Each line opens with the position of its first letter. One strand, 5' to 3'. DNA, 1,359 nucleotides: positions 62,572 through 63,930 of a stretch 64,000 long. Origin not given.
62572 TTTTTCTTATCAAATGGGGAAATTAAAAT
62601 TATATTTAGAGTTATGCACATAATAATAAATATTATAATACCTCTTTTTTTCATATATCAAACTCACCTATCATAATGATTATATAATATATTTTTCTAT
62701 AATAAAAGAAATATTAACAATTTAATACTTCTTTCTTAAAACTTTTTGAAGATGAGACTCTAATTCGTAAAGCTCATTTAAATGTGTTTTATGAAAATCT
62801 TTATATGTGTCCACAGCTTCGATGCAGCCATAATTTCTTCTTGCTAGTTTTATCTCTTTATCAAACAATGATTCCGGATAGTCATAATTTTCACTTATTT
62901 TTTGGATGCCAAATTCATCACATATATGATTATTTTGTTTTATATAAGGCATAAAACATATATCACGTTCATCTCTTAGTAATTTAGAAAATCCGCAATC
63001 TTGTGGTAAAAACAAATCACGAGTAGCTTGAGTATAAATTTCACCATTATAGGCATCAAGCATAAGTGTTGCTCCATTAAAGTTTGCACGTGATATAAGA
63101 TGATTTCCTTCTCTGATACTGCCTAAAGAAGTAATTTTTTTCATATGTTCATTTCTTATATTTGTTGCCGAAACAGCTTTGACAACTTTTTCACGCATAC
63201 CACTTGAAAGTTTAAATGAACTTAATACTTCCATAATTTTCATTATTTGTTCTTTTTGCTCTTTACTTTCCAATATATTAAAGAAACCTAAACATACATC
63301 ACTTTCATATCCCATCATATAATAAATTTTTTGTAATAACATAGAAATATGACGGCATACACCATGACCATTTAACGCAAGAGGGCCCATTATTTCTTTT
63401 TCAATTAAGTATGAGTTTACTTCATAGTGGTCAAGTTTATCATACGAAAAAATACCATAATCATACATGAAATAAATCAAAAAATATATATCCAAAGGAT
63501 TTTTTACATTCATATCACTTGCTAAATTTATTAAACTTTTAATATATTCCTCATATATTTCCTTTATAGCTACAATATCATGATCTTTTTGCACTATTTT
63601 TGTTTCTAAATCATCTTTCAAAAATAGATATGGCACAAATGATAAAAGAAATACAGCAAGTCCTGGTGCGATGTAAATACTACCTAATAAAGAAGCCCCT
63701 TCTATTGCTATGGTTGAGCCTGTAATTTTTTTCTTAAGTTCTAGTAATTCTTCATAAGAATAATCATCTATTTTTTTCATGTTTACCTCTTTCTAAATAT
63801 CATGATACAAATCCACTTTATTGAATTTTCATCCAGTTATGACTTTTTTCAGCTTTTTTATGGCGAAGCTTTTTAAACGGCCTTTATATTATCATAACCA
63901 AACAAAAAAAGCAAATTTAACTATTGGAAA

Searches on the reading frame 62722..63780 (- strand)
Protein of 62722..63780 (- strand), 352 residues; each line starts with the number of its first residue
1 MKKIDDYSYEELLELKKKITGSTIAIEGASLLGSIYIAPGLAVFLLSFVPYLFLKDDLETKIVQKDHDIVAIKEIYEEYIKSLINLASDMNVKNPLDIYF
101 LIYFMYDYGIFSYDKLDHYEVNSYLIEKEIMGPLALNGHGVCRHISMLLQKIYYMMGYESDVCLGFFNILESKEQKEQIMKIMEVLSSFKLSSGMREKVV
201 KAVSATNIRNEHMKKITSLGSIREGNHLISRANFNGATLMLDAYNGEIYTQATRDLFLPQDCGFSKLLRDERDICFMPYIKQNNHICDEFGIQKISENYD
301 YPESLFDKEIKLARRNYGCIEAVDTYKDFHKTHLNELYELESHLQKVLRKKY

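Call 3: search_protein_families(library=pfam, proteins=[window:62722-63780:-], max_evalue=0.01)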
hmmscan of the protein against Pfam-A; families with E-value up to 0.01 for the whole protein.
window:62722-63780:- (352 aa): 1 family
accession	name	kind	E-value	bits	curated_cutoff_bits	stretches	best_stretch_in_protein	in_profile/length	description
PF18516.7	RuvC_1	-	0.0029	17.4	26.2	0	268-327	27-87/244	RuvC nuclease domain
